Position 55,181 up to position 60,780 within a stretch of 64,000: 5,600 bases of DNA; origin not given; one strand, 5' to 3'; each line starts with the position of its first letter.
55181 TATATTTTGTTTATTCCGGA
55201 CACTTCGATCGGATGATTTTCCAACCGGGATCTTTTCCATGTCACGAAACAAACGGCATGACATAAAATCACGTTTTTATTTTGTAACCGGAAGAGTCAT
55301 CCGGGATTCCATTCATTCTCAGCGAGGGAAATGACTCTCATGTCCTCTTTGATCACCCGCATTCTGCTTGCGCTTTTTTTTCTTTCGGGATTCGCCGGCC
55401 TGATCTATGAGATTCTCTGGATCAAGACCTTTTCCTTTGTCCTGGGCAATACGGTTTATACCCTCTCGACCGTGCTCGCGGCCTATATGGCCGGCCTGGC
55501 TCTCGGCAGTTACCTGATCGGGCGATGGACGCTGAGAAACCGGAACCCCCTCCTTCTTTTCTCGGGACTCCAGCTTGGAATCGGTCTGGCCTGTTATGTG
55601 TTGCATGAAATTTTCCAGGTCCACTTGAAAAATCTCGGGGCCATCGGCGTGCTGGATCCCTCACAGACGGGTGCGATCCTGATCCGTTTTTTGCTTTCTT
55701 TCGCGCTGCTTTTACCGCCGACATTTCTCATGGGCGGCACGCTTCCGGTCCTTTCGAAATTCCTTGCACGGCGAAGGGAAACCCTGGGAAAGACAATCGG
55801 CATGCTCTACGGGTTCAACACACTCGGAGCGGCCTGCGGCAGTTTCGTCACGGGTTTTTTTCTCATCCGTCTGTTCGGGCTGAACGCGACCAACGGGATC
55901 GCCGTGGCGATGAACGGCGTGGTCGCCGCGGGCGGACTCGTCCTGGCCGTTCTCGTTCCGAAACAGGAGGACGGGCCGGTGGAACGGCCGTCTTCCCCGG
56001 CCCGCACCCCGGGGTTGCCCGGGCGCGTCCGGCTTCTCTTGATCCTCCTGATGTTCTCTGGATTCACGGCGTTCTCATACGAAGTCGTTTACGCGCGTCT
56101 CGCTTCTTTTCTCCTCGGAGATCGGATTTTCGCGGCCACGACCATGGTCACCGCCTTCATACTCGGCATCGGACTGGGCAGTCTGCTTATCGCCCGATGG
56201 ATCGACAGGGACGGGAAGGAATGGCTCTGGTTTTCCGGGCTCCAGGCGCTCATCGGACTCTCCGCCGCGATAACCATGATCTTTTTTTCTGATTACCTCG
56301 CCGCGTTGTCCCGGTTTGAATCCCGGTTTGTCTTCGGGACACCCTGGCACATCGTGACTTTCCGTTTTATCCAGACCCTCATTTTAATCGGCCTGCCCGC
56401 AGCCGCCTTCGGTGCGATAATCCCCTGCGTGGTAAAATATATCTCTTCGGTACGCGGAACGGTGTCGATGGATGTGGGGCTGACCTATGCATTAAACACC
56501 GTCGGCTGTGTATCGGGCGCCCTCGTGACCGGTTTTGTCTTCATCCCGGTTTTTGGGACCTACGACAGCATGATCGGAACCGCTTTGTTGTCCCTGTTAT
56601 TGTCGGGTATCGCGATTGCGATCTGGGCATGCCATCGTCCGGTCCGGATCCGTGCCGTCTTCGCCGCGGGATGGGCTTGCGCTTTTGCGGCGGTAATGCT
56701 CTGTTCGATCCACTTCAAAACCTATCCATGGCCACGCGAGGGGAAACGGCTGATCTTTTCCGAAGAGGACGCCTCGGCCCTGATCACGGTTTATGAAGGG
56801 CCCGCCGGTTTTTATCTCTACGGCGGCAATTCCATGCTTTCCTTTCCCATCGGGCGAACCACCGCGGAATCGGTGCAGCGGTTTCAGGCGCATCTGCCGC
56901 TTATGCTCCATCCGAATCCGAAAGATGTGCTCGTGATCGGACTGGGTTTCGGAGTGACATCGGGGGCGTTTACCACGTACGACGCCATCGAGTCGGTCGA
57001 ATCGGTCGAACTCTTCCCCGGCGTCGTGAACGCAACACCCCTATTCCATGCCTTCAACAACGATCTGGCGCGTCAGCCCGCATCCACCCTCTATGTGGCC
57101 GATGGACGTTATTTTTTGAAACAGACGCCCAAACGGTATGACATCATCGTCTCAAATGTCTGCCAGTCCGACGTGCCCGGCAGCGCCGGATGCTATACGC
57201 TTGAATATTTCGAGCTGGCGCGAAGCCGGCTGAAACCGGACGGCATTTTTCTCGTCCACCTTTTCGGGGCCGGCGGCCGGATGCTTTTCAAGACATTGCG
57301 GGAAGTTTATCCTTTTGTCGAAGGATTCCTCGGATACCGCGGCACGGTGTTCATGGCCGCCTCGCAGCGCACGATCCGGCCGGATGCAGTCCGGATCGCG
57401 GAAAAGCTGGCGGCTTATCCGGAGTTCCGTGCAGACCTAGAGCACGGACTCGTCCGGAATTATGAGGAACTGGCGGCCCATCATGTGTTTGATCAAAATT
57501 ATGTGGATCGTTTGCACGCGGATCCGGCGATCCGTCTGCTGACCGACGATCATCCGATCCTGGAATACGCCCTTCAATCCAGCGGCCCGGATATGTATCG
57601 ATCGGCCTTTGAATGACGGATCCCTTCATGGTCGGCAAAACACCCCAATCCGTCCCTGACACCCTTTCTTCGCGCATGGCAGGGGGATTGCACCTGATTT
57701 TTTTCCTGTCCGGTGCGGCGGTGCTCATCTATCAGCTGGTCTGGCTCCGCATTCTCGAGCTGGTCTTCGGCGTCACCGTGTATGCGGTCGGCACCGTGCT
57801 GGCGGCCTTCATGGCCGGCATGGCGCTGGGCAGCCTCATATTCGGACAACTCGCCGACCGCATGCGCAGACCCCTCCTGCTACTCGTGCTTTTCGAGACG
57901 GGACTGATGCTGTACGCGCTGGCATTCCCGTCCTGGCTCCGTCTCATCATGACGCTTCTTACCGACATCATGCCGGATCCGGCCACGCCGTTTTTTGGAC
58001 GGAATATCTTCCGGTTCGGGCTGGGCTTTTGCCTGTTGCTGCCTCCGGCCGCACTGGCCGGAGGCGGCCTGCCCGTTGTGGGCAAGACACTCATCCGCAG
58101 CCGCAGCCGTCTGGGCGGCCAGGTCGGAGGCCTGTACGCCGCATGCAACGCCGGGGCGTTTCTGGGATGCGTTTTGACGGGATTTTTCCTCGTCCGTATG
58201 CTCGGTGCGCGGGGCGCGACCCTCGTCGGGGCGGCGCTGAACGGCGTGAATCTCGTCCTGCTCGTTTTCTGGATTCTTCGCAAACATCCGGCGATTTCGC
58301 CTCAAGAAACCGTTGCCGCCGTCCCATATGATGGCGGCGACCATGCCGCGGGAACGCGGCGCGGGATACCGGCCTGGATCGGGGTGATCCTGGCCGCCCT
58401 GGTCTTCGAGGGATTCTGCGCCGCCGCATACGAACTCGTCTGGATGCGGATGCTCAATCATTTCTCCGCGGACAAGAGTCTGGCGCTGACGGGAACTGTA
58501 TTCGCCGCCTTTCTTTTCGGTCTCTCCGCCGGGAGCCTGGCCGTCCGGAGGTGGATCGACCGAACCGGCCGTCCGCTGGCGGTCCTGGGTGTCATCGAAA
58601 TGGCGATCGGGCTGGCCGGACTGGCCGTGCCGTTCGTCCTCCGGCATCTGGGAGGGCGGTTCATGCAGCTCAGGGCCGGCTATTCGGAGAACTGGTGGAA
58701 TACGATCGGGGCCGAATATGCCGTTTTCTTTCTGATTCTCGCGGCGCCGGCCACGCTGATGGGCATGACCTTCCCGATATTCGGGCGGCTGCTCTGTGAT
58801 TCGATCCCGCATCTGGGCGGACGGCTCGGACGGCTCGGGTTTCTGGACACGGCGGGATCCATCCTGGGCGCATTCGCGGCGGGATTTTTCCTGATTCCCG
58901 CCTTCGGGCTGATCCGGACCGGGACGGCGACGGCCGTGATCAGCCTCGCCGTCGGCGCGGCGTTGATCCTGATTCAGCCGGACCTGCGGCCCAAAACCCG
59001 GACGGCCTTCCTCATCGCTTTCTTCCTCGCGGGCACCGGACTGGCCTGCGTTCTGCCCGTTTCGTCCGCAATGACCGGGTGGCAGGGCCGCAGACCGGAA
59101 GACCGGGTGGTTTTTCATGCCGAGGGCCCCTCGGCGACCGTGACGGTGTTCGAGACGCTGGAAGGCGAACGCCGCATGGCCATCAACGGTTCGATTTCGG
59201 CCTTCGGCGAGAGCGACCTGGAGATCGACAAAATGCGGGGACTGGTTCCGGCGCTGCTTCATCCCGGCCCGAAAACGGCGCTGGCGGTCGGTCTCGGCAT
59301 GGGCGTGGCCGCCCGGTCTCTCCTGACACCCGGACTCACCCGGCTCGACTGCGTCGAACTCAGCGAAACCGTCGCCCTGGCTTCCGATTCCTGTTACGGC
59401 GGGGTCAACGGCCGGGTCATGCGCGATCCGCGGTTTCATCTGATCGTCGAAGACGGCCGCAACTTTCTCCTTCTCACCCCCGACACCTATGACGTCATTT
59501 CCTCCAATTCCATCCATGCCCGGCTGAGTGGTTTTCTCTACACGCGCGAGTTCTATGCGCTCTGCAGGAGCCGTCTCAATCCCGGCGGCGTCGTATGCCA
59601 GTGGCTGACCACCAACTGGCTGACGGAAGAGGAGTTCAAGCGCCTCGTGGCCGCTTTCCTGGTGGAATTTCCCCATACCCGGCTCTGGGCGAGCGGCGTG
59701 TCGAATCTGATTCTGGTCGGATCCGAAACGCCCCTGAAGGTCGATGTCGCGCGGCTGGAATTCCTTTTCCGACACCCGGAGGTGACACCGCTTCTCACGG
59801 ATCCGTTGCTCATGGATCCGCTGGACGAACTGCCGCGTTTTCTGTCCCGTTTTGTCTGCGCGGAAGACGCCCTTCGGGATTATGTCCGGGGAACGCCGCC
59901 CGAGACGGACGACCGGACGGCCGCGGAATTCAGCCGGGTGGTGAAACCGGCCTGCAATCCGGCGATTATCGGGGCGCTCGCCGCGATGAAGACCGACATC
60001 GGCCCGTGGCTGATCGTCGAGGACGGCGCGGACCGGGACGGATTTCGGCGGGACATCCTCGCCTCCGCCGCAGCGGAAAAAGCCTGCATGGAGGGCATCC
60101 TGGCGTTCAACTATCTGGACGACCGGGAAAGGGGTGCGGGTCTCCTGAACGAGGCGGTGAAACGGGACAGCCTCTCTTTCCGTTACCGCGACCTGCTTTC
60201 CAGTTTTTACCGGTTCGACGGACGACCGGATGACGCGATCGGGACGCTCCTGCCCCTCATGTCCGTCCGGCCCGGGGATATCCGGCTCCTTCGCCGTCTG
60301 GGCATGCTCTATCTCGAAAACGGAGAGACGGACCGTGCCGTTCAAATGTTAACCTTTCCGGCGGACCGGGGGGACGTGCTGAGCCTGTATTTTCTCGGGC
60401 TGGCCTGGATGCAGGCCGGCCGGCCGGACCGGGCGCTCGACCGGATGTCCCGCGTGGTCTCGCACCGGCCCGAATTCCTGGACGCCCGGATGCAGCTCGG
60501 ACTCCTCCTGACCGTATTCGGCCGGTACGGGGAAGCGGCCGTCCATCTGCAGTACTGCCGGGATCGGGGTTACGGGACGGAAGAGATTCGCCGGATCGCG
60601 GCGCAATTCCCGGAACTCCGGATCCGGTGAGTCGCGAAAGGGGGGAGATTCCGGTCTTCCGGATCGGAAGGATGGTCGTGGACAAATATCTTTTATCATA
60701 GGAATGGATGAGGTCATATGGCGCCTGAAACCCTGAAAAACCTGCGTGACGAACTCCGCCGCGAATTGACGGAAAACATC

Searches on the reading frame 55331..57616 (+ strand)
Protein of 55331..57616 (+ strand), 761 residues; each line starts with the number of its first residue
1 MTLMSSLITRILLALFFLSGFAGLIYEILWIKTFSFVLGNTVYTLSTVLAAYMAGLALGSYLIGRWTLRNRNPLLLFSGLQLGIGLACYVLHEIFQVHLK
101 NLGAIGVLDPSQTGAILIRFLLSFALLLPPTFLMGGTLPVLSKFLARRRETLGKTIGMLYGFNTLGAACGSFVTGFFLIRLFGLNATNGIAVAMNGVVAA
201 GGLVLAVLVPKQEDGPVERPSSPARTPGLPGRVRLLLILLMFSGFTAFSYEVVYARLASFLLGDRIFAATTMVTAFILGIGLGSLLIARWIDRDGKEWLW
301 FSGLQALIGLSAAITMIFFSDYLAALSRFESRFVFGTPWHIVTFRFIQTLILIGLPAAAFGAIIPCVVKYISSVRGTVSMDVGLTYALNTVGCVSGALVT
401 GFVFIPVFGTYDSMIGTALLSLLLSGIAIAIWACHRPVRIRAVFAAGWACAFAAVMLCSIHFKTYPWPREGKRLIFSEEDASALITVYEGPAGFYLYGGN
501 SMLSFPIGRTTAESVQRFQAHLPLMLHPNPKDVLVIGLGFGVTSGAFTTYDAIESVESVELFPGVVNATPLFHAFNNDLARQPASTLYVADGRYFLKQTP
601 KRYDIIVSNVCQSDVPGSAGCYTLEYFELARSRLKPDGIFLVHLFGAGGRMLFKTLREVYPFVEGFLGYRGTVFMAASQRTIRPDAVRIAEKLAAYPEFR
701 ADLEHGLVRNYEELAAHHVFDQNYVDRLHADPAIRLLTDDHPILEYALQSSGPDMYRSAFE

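Call 59: search_protein_families(library=pfam, proteins=[window:55331-57616:+], max_evalue=0.000001)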
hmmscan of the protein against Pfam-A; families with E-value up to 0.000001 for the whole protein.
window:55331-57616:+ (761 aa): 2 families
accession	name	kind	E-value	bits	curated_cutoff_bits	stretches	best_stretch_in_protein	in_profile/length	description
PF01564.23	Spermine_synth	-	4.4e-15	56.2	22.9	1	515-641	4-129/186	Spermine/spermidine synthase domain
PF07690.21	MFS_1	-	4.9e-08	32.7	33.4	1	13-320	3-291/347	Major Facilitator Superfamily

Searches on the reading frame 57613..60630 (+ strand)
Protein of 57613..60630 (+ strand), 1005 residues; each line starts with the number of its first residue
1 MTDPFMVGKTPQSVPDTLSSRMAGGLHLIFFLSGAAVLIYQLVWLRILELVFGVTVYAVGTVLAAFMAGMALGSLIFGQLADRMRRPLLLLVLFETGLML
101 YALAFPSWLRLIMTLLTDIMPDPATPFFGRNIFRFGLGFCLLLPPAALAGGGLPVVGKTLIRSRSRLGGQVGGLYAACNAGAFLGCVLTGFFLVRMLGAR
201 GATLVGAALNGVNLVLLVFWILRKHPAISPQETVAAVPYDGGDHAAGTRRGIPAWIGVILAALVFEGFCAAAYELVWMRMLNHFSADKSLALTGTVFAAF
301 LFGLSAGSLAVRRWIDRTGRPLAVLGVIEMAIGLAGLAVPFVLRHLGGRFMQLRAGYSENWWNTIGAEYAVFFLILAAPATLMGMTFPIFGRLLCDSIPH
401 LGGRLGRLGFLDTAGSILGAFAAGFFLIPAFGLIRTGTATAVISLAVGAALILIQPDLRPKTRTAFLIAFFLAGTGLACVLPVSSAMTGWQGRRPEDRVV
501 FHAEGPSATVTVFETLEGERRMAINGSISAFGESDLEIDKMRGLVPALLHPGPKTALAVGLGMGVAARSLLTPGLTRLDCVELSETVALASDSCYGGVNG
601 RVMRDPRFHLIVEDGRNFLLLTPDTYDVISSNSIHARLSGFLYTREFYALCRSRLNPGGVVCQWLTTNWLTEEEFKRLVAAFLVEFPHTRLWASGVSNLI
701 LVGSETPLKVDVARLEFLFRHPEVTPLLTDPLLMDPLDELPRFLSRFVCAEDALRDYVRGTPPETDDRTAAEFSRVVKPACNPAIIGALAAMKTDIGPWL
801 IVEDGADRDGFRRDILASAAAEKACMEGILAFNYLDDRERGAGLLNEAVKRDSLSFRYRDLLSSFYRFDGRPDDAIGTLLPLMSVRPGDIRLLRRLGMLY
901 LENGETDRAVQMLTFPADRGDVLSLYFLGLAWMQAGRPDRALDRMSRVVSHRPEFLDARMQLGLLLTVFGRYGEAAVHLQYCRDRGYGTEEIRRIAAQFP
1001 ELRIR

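Call 59: search_protein_families(library=pfam, proteins=[window:57613-60630:+], max_evalue=0.000001)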
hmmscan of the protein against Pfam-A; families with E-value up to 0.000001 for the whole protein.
window:57613-60630:+ (1005 aa): 4 families
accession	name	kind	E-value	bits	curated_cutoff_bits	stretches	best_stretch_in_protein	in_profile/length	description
PF01564.23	Spermine_synth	-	2.1e-12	47.4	22.9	1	545-679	11-146/186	Spermine/spermidine synthase domain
PF07690.21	MFS_1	-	1.2e-10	41.3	33.4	1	28-342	3-290/347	Major Facilitator Superfamily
PF14559.12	TPR_19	-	1.6e-08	35.2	25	0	933-978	2-47/68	Tetratricopeptide repeat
PF13432.12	TPR_16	-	8.2e-08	33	32.7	0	929-976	4-51/65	Tetratricopeptide repeat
